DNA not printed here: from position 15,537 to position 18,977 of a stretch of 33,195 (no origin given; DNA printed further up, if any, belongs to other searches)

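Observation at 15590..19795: AT-rich three-gene island between two housekeeping operons: candidate undescribed conflict/defence-type module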

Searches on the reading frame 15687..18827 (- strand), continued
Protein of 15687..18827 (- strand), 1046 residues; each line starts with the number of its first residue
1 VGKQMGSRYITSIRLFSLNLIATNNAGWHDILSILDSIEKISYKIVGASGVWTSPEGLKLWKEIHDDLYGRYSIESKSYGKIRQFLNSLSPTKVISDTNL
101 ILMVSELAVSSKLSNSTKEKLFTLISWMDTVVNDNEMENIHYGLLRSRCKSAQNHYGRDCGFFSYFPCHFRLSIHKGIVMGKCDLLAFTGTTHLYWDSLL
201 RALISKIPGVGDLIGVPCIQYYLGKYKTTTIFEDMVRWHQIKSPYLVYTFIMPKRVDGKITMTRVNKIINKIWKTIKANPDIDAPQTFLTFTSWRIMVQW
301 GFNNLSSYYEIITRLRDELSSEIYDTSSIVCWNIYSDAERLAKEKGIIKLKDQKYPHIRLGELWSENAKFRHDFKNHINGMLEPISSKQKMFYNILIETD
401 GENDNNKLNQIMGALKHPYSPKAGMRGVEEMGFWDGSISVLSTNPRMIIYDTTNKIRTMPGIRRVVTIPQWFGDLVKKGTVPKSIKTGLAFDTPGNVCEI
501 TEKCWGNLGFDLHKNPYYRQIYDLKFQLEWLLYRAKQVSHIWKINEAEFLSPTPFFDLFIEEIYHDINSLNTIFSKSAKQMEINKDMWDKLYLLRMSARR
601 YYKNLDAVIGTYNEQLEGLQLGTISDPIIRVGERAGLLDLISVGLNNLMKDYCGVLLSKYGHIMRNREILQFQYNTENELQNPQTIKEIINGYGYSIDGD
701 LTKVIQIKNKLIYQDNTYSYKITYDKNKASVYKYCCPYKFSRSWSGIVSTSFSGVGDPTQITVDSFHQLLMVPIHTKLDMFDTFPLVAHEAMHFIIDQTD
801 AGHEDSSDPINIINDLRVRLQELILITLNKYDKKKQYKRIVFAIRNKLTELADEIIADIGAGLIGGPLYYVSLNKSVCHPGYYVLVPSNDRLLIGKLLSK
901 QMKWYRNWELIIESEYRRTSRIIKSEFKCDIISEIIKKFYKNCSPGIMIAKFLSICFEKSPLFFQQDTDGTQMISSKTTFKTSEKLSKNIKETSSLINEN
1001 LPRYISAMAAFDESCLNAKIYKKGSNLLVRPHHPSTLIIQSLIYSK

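Call 33: find_encoding_contigs(protein=P0009, flank=10000, max_places=3)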
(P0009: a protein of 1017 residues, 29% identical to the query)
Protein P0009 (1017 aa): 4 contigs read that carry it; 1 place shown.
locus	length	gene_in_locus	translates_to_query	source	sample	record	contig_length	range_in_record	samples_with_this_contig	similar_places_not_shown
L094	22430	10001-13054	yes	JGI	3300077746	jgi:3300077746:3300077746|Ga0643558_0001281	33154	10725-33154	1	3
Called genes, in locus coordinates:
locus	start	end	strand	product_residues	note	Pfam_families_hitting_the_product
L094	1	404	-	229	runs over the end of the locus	-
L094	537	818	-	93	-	PF07610:DUF1573 (weak)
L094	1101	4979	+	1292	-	PF01364:Peptidase_C25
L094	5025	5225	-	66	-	PF09957:VapB_antitoxin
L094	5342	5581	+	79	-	PF15919:HicB_lk_antitox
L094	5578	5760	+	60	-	PF07927:HicA_toxin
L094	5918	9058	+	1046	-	PF02384:N6_Mtase (weak), PF18135:Type_ISP_C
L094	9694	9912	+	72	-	-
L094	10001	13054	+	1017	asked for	-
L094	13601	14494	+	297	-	PF04015:DUF362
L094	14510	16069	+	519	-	PF12801:Fer4_5, PF00037:Fer4 (faint), PF13484:Fer4_16 (faint), PF12801:Fer4_5 (weak), PF12837:Fer4_6 (faint), PF12838:Fer4_7 (faint), PF13183:Fer4_8 (faint), PF27538:NosR (weak), +2 more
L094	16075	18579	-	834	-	PF08447:PAS_3 (faint), PF13426:PAS_9 (faint), PF08448:PAS_4 (faint), PF02518:HATPase_c, PF00072:Response_reg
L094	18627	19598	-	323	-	PF03255:ACCA, PF01039:Carboxyl_trans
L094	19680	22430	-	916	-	?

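Call 41: find_related_loci(query=A2, collection=metagenome_contigs, flank=10000)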
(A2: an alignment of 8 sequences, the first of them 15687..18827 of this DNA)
Query A2 (1046 aa) in metagenome_contigs; peptide patterns used: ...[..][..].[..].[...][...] (x = any residue, [..] = any of these).
76 stretches matched a pattern; 1 encode a relative of the query (tblastn E <= 1e-3); 1 distinct loci.
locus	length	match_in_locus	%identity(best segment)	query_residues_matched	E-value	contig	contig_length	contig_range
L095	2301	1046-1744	42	605-913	4e-12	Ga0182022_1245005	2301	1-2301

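Call 42: find_related_loci(query=A2, collection=viral_contigs, flank=10000)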
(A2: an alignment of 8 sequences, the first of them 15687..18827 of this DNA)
Query A2 (1046 aa) in viral_contigs; peptide patterns used: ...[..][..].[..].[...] (x = any residue, [..] = any of these).
37 stretches matched a pattern, but none encodes a relative of the query by tblastn (E <= 1e-3).
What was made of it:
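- Tried and rejected: With a tighter alignment the metagenome scan gave one 2.3-kb contig and the viral scan gave nothing (calls 41, 42).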

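Call 43: find_encoding_contigs(protein=P0010, flank=10000, max_places=2)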
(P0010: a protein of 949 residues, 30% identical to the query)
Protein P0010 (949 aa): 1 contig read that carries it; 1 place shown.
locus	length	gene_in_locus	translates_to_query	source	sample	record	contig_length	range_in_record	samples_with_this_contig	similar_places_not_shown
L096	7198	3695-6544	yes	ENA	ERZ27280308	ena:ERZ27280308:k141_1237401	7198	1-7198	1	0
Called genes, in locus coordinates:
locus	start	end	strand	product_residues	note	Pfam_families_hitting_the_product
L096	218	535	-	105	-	PF00872:Transposase_mut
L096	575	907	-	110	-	-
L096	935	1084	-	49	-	-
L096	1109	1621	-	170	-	-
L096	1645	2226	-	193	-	-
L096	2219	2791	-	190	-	PF04545:Sigma70_r4 (weak), PF08281:Sigma70_r4_2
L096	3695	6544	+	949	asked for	-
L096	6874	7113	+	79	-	PF01402:RHH_1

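Call 44: find_encoding_contigs(protein=P0011, flank=10000, max_places=2)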
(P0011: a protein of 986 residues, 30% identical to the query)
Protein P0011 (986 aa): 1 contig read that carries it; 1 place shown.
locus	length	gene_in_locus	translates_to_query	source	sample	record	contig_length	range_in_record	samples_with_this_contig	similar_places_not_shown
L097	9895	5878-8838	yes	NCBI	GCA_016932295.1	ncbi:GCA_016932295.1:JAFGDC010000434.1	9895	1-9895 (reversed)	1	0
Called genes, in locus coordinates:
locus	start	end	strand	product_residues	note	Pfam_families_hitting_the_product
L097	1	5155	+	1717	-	PF05048:NosD, PF13229:Beta_helix, PF05048:NosD, PF13229:Beta_helix, PF28492:Beta_helix_4 (weak), PF05048:NosD, PF13229:Beta_helix, PF28492:Beta_helix_4 (weak)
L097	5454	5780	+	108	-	-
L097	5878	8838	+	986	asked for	-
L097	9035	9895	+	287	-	PF14870:PSII_BNR (faint), PF02012:BNR (faint)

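Call 45: find_encoding_contigs(protein=P0013, flank=10000, max_places=2)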
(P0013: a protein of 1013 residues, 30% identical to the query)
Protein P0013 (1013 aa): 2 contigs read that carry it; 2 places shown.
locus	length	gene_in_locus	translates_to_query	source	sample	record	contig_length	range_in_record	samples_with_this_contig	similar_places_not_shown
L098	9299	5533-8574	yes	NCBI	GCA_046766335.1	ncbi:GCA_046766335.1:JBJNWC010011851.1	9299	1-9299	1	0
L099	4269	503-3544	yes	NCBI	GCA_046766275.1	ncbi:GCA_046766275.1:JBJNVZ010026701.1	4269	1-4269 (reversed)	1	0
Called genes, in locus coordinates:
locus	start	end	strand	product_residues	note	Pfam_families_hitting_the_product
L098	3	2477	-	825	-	?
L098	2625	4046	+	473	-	PF00501:AMP-binding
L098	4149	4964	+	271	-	-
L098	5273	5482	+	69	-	-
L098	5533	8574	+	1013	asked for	-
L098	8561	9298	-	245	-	?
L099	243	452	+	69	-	-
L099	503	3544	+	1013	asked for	-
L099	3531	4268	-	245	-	?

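Call 46: find_encoding_contigs(protein=P0014, flank=10000, max_places=2)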
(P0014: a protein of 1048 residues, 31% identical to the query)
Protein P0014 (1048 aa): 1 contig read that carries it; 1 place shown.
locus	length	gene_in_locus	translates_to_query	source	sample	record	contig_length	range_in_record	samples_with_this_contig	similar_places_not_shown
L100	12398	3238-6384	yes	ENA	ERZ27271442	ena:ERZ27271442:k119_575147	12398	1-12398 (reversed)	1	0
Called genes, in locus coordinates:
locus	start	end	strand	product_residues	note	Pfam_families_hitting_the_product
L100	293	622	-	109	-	-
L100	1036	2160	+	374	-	PF24624:Int_N (weak), PF00589:Phage_integrase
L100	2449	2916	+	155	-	-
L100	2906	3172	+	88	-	-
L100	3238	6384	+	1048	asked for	-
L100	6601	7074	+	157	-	-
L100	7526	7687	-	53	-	-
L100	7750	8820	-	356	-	PF01075:Glyco_transf_9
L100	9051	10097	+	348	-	PF13229:Beta_helix (weak)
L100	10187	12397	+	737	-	?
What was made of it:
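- On Integrative mobile elements (provirus, ICE, IS or transposon): An integrase (L100) and a transposase (L096) occur next to other family members (calls 43, 46).
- An integrase is adjacent in L100 and a transposase in L096 (calls 43, 46). Other family members are adjacent to an integrase (L100) or a transposase (L096) (calls 43, 46).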

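Call 49: search_solved_structures(query=A1, max_evalue=10, show_alignments=3)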
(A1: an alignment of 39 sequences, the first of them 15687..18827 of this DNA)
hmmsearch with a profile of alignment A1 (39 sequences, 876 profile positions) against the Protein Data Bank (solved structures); distinct sequences matched with E-value up to 10: 12.
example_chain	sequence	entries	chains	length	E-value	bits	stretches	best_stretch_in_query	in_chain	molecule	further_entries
2cvi_A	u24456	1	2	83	0.0005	21.6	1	195-242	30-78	75aa long hypothetical regulatory protein AsnC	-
2zbc_A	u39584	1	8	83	0.00081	20.9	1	258-329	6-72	83aa long hypothetical transcriptional regulator asnC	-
2e1a_A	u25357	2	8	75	0.0016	20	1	195-238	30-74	75aa long hypothetical regulatory protein AsnC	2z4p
3tnu_B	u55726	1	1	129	0.0032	19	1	390-479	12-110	Keratin, type II cytoskeletal 5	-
6jfv_B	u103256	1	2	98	0.0048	18.4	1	410-479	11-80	Keratin, type II cytoskeletal 5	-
2cyy_A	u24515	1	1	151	0.0055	18.2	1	245-329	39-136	Putative HTH-type transcriptional regulator PH1519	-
1ri7_A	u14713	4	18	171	0.0079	17.7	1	245-329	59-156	Putative transcriptional regulator | Putative HTH-type transcriptional regulator PH1519 | Uncharacterized HTH-type transcriptional regulator PH1519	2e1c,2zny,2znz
2cg4_A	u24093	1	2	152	0.019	16.4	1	188-240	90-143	REGULATORY PROTEIN ASNC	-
4zry_B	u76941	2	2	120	0.021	16.2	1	411-479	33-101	Keratin, type II cytoskeletal 1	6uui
3vjf_A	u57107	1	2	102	1.1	10.6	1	389-478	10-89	WA20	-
6kos_A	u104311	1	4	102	1.7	10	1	389-478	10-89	SUWA (Super WA20)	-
9min_D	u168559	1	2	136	4.3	8.6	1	720-833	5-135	designed minibinder KH46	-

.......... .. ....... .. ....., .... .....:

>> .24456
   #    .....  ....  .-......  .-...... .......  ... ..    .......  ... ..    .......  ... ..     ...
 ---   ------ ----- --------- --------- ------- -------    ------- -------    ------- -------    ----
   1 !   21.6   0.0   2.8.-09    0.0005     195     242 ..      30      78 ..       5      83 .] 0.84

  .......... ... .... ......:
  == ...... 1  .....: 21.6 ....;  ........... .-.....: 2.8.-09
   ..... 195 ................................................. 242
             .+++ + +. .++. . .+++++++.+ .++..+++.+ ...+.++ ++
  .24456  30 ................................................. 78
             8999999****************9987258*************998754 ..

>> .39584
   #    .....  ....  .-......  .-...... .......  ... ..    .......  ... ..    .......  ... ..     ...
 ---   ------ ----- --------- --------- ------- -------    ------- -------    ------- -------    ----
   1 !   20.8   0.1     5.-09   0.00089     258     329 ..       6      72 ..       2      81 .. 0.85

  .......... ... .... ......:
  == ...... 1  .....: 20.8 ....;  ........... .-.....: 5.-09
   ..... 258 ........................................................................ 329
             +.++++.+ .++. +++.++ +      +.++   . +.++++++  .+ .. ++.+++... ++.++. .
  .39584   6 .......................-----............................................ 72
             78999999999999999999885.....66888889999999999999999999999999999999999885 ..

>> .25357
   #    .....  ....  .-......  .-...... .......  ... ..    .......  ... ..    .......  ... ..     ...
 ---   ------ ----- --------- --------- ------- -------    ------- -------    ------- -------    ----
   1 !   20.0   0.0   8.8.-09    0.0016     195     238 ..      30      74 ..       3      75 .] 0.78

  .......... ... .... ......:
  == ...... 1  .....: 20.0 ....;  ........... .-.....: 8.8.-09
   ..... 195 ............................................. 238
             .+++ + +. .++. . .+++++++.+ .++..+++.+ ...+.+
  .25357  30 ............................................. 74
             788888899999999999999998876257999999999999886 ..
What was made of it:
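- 17418..18308 (-): Residues about 174-470: tandem ferredoxin-like (beta-alpha-beta-beta-alpha-beta) modules resembling Lrp/AsnC RAM ligand-binding domains. Putative sensor or oligomerisation region. Family profile vs PDB sequences: AsnC/Lrp RAM domains at two profile positions, E 5e-4 to 2e-3 (call 49).
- On Lrp/AsnC RAM domain: The family profile hits RAM-domain PDB chains at E 5e-4 to 2e-3, at two positions (call 49).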

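Call 54: predict_structure(alignment_id=A1)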
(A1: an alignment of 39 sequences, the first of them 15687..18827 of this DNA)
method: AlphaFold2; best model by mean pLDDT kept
length: 1046 residues; sequences in the alignment: 39
mean_pLDDT: 75.7   pTM: 0.81
mean pLDDT of the five models: 75.7, 74.8, 72.7, 71.7, 70.6
residues with pLDDT >= 90: 319; 70-90: 355; 50-70: 225; < 50: 147
segments of 3 or more residues with pLDDT < 50: 1-5, 49-53, 71-113, 128-141, 163-166, 350-360, 421-423, 474-504, 623-633, 664-671
pLDDT, mean of each block of 10 residues (from residue 1): 56 88 86 86 64 54 53 40 41 36 35 54 49 42 67 75 51 78 88 86 87 89 65 57 90 91 94 89 87 92 90 92 92 79 62 47 57 62 59 86 73 70 61 78 85 88 86 47 33 37 56 83 89 89 76 87 92 83 85 91 87 75 48 57 94 92 51 59 72 62 53 58 65 57 88 64 90 83 93 90 73 94 95 88 91 97 97 85 83 97 96 91 76 95 96 96 94 96 91 90 95 63 66 87 93
secondary structure, 60 per line:
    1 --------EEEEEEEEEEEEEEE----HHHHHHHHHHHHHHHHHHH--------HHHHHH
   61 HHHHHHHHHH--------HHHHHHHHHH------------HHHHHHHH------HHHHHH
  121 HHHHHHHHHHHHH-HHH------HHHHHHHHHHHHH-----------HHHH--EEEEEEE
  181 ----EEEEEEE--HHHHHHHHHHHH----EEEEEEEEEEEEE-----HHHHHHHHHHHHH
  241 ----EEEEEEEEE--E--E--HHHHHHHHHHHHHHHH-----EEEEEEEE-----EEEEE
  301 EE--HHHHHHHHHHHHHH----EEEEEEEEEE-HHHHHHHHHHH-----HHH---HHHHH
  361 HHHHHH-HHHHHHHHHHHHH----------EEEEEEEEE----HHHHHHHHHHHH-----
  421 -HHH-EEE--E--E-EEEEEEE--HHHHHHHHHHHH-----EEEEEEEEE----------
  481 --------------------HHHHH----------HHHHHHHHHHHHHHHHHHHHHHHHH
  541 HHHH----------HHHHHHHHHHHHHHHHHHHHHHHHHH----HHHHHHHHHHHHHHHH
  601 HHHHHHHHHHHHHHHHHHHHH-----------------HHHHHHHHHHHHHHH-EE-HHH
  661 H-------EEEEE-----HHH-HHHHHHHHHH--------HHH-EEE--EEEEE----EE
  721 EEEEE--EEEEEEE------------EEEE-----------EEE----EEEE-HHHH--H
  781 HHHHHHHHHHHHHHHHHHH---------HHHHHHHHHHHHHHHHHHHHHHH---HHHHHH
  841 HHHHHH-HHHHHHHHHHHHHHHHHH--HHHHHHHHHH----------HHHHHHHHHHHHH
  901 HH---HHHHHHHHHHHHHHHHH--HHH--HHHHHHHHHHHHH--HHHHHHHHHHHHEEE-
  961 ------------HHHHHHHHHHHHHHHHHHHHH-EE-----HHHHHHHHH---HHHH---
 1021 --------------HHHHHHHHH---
elements in order (helices of 4 or more, strands of 3 or more residues): E9-23 H28-46 H55-70 H79-88 H101-108 H115-133 H144-156 H168-171 E174-180 E185-191 H194-205 E210-222 H228-240 E245-253 H262-277 E283-290 E296-302 H305-318 E323-332 H334-344 H356-366 H368-380 E391-399 H404-415 E426-428 E436-442 H445-456 E462-470 H501-505 H516-544 H555-580 H585-621 H639-653 H658-661 E669-673 H683-692 E705-707 E710-714 E719-725 E728-734 E747-750 E762-764 E769-772 H774-777 H780-799 H809-831 H835-846 H848-865 H868-877 H888-902 H906-922 H930-942 H945-956 E957-959 H973-993 H1002-1010 H1014-1017 H1035-1043
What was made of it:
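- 15687..18827 (-): Large gene: 1046 aa from GTG 18827, more likely 1042 aa from ATG 18815, which has a GGGG Shine-Dalgarno-like motif upstream. Founder of an undescribed family. AF2 model with pTM 0.81 (call 54).
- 17418..18308 (-): Secondary structure (call 54).
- On Zincin/gluzincin metallopeptidases: The motif lies inside predicted helix 780-799 (call 54).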
